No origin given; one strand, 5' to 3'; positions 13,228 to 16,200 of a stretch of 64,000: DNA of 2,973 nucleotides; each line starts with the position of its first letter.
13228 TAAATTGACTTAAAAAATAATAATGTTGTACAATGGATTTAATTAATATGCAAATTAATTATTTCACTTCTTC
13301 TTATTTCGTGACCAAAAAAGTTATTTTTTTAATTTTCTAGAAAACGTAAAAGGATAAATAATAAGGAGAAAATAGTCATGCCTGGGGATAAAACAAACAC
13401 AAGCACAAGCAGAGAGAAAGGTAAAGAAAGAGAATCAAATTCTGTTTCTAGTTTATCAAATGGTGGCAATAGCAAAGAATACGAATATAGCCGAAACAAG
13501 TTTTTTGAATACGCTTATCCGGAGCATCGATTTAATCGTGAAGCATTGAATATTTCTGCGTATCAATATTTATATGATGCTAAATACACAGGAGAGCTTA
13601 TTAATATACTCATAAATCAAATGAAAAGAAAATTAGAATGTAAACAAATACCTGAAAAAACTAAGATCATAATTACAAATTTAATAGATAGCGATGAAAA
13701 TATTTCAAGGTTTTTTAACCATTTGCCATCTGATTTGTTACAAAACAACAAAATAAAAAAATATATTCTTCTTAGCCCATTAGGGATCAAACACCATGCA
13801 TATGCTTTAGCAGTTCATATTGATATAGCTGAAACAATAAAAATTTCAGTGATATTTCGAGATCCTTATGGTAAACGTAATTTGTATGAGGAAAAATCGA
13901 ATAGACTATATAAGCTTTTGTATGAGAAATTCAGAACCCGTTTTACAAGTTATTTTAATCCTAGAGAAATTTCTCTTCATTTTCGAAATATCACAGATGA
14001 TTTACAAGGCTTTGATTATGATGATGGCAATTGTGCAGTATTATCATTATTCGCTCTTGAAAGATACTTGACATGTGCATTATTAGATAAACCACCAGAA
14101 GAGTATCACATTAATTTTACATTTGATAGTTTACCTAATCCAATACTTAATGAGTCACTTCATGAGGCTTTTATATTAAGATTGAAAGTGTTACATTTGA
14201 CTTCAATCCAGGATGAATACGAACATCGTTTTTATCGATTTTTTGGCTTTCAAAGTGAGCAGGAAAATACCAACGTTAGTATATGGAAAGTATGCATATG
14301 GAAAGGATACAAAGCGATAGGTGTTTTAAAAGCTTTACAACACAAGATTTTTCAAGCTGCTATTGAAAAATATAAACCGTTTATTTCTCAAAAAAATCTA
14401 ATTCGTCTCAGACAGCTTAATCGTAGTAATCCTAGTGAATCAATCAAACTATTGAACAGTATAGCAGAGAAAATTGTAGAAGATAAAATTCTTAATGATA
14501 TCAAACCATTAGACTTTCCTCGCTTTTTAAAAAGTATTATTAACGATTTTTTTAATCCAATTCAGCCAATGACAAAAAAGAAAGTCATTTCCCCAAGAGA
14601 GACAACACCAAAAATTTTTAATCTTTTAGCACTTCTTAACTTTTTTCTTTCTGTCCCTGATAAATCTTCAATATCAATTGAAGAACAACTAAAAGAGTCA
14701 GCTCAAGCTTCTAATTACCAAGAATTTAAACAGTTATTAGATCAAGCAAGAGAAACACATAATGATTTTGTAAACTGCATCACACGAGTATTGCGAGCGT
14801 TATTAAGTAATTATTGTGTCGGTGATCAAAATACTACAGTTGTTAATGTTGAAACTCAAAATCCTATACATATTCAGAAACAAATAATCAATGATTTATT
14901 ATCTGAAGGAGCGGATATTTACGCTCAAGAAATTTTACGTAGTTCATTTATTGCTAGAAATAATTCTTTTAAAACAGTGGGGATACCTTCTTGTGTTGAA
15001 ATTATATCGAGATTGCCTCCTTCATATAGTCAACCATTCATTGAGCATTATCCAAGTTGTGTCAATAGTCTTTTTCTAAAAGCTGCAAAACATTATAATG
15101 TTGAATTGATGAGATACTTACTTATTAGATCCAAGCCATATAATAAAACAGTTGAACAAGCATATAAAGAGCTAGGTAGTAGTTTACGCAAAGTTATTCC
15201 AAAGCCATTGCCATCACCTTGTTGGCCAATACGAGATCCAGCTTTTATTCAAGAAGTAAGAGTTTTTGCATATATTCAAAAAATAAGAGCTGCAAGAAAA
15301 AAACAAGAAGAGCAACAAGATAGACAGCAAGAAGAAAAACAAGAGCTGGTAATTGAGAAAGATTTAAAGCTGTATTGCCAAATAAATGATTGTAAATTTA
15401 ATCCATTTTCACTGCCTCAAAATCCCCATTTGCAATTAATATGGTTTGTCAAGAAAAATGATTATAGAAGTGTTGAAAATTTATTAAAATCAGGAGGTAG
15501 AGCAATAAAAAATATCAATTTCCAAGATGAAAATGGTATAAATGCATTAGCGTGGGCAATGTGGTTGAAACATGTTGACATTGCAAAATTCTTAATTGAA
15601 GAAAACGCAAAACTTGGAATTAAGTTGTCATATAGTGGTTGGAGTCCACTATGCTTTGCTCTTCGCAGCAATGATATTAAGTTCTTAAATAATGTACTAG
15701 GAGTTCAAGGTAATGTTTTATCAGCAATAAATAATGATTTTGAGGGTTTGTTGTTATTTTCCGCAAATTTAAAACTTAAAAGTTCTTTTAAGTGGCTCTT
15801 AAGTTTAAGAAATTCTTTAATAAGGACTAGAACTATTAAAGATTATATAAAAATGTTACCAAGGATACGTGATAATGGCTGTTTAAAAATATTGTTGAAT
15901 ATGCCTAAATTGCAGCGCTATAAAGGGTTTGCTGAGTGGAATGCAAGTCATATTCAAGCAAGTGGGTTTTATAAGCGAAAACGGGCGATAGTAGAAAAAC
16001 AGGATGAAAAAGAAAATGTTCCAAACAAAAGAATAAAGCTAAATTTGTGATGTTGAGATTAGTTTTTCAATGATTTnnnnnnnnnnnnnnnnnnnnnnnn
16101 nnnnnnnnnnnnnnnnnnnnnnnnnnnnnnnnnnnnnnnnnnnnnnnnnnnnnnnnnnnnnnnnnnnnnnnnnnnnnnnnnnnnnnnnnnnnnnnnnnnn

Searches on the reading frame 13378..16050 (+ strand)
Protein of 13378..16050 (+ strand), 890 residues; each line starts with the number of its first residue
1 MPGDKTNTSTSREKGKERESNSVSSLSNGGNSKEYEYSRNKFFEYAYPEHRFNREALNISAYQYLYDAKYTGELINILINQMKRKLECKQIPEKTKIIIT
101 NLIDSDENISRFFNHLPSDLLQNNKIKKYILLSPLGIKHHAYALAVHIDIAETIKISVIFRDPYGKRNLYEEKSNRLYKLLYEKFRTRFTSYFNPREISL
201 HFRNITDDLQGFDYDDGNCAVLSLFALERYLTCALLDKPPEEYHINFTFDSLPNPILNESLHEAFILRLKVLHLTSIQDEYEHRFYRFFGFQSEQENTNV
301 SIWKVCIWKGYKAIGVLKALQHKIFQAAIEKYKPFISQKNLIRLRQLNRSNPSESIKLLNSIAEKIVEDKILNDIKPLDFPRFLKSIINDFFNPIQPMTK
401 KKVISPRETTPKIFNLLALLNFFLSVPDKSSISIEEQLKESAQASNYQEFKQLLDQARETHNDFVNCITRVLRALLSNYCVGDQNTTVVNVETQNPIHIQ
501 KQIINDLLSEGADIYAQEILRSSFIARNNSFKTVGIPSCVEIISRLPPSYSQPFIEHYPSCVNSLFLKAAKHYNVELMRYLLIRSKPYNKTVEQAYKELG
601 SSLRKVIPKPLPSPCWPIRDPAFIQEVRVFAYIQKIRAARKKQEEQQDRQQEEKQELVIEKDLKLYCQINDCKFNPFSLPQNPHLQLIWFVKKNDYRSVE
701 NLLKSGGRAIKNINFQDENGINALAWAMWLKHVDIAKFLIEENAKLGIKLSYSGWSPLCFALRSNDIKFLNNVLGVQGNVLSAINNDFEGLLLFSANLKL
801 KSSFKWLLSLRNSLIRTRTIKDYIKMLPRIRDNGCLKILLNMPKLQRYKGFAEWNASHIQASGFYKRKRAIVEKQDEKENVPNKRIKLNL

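Call 8: search_protein_families(library=pfam, proteins=[window:13378-16050:+], max_evalue=0.01)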
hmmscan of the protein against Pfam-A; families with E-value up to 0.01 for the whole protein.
window:13378-16050:+ (890 aa): 3 families
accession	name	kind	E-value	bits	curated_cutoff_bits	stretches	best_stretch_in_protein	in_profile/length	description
PF12796.13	Ank_2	-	1.6e-09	38.6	27.3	1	687-770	1-76/90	Ankyrin repeats (3 copies)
PF00023.36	Ank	-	3.4e-05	24.4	21.1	0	719-746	1-28/33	Ankyrin repeat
PF13637.12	Ank_4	-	0.0025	18.5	22.7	0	730-770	7-46/50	Ankyrin repeats (many copies)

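Call 33: search_protein_families(library=ncbifam, proteins=[window:13378-16050:+], max_evalue=0.01)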
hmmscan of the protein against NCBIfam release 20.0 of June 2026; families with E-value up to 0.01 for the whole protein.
window:13378-16050:+ (890 aa): 1 family
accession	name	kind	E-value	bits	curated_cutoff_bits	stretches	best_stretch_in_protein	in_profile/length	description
NF043029.1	T4SS_AnkY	equivalog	0.0059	15.1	600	1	710-771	447-508/543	Dot/Icm T4SS effector AnkY/LegA9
